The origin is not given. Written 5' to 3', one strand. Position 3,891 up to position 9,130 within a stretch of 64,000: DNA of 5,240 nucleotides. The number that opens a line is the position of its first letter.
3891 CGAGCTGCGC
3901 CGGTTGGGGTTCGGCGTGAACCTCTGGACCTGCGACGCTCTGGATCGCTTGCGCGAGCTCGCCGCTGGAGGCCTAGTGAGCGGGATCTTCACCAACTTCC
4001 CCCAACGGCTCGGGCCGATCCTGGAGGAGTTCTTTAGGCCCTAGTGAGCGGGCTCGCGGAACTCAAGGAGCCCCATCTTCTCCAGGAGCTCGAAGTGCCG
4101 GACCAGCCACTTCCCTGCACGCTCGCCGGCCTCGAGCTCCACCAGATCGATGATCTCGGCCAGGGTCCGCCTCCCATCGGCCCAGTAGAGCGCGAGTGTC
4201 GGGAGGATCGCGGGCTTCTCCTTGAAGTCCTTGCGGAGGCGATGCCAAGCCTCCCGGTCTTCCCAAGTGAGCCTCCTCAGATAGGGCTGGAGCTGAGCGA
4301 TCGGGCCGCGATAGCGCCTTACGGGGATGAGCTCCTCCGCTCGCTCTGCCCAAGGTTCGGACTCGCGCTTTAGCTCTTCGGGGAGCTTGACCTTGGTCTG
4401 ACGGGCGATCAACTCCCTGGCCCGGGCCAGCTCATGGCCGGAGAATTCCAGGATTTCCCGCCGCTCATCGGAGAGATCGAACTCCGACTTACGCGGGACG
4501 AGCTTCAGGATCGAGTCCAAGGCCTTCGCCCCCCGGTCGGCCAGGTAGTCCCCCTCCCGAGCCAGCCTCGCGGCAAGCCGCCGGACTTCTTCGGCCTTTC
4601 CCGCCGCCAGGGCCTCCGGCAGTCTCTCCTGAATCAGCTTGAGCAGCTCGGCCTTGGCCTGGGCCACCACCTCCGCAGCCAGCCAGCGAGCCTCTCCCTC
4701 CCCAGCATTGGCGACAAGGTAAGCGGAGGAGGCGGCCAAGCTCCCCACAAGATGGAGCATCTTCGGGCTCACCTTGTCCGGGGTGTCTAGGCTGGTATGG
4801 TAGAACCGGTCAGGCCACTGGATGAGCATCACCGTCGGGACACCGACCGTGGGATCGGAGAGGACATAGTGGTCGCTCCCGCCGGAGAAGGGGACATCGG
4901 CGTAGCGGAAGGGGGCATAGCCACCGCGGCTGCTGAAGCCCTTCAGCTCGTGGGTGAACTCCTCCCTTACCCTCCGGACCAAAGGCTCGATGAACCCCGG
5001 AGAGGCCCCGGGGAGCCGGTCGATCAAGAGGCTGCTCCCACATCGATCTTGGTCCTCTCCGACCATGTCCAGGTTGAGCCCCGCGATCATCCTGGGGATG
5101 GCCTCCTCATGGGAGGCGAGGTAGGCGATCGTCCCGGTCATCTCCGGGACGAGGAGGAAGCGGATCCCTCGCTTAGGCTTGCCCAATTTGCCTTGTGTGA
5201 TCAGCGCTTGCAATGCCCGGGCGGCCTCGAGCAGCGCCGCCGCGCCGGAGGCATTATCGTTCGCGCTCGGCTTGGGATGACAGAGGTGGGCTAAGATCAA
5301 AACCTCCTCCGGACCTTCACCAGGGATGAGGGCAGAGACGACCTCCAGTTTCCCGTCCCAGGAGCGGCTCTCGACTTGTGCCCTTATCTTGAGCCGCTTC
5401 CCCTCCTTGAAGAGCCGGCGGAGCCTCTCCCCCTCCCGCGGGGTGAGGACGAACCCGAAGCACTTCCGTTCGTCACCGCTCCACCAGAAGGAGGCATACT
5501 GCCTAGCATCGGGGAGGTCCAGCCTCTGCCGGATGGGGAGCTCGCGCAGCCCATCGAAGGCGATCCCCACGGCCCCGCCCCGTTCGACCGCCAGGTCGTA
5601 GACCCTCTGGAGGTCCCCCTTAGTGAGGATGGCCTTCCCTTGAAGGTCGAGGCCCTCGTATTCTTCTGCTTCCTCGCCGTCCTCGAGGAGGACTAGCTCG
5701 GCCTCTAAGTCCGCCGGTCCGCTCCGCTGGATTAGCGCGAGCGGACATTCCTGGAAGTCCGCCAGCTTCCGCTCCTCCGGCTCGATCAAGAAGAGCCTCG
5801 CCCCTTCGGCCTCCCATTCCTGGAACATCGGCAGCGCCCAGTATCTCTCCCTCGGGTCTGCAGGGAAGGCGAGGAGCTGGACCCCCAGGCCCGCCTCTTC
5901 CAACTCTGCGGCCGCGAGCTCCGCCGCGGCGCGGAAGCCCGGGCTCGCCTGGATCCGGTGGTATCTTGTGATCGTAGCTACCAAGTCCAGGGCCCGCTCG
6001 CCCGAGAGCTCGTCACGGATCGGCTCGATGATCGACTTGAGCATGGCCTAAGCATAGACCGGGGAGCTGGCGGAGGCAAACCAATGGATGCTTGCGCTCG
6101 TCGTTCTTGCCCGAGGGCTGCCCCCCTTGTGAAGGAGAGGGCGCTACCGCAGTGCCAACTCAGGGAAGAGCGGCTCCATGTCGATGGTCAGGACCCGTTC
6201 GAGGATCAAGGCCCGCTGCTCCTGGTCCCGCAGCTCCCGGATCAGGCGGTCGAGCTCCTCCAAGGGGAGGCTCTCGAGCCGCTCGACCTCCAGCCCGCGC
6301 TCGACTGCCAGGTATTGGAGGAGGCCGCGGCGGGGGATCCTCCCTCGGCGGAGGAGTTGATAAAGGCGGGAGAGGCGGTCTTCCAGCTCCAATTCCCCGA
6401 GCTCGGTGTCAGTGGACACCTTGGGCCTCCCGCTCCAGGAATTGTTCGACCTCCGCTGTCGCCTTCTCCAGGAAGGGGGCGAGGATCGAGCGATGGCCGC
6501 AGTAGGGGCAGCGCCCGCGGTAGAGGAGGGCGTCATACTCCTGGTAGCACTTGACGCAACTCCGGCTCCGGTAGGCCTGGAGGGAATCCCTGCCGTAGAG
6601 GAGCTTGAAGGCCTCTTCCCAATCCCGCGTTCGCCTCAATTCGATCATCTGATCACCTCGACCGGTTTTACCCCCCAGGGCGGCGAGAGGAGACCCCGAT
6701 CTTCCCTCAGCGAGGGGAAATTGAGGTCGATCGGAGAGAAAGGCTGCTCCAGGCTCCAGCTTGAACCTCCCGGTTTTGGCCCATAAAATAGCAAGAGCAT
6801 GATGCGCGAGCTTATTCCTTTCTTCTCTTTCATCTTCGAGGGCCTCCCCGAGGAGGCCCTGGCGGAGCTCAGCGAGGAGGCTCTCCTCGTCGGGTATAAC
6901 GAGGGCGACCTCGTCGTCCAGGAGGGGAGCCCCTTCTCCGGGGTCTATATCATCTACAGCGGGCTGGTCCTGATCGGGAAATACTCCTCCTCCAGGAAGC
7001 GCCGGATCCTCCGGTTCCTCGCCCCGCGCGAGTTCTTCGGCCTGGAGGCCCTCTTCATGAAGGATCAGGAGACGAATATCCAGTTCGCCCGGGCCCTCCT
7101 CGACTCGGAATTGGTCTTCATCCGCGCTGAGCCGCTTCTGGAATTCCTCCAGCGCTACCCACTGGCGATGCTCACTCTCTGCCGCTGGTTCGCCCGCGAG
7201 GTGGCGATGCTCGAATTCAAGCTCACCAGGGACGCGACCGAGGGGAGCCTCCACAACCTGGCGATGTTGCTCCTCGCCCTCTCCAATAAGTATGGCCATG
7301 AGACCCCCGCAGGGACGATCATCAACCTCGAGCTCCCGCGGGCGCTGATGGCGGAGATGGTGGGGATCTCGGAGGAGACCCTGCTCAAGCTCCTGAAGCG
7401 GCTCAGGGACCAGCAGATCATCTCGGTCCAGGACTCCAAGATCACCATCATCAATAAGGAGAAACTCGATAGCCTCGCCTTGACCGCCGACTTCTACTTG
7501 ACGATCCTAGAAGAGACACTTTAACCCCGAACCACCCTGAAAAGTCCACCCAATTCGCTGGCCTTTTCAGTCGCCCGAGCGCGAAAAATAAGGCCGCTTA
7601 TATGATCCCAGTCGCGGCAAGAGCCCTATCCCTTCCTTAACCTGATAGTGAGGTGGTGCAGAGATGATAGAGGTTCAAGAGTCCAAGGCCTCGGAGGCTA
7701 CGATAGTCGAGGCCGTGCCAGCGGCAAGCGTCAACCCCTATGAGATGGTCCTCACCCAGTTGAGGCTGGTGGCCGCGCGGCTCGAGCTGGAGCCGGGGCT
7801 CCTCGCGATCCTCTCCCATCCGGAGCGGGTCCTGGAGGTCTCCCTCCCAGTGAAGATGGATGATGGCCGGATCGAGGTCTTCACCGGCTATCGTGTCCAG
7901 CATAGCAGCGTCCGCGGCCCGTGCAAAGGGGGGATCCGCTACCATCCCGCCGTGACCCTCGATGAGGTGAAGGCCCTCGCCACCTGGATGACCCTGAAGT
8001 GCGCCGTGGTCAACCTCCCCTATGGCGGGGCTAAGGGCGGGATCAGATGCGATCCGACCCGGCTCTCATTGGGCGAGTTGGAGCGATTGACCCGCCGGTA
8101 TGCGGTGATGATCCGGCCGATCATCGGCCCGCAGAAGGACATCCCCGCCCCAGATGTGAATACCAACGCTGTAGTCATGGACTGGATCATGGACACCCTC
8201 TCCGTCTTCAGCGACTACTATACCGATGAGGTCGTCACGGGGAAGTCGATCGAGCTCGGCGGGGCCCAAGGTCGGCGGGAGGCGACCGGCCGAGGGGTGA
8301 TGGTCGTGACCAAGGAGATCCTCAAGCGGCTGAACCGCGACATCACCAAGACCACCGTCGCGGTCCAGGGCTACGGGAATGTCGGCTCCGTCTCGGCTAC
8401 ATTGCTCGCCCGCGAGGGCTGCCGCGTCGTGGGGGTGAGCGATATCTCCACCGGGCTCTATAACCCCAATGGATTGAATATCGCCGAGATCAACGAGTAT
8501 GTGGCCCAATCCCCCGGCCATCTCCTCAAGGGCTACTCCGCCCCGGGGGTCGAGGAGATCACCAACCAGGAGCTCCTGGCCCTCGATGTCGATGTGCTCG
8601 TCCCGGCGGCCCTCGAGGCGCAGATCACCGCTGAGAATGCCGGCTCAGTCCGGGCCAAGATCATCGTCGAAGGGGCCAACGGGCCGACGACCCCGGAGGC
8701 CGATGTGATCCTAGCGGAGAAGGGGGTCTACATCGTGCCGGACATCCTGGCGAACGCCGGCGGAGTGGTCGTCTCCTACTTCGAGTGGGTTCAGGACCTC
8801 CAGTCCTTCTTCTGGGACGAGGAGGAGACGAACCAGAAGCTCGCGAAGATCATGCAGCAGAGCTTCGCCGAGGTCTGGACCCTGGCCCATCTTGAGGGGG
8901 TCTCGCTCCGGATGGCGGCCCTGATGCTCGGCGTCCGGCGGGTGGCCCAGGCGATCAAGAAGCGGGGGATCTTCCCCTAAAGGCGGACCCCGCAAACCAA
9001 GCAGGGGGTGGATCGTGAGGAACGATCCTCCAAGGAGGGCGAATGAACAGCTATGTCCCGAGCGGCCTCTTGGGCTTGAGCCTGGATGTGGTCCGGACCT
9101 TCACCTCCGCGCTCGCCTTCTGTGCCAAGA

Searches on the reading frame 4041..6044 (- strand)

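Call 44: search_protein_families(library=pfam, proteins=[window:4041-6044:-], max_evalue=0.00001)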
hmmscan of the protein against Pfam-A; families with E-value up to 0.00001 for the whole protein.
window:4041-6044:- (667 aa): 2 families
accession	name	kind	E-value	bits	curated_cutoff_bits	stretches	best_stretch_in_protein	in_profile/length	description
PF16254.10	DUF4910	-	3.6e-21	75.6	26.6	1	228-333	51-149/247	Domain of unknown function (DUF4910)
PF04389.22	Peptidase_M28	-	3.1e-17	63.4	21.3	1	238-438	4-190/193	Peptidase family M28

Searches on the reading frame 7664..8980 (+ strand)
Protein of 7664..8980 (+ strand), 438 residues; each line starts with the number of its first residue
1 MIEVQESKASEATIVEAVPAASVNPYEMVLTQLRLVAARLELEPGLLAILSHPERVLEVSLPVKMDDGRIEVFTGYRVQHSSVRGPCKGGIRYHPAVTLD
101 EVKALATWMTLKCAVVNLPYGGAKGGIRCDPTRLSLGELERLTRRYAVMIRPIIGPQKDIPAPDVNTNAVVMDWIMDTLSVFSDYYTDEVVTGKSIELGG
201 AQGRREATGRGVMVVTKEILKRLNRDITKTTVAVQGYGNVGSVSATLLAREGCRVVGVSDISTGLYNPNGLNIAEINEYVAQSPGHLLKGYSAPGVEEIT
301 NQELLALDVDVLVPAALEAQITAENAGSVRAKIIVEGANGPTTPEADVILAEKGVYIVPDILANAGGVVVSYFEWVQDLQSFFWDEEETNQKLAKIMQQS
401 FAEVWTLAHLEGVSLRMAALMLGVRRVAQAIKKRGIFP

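Call 44: search_protein_families(library=pfam, proteins=[window:7664-8980:+], max_evalue=0.00001)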
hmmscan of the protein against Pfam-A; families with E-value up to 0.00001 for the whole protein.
window:7664-8980:+ (438 aa): 2 families
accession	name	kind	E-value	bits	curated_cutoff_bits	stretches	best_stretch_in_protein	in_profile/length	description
PF00208.27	ELFV_dehydrog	-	2.4e-80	270.1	23.4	1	199-435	1-241/241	Glutamate/Leucine/Phenylalanine/Valine dehydrogenase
PF02812.23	ELFV_dehydrog_N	-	1.3e-57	193.5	25.3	1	53-180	1-128/129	Glu/Leu/Phe/Val dehydrogenase, dimerisation domain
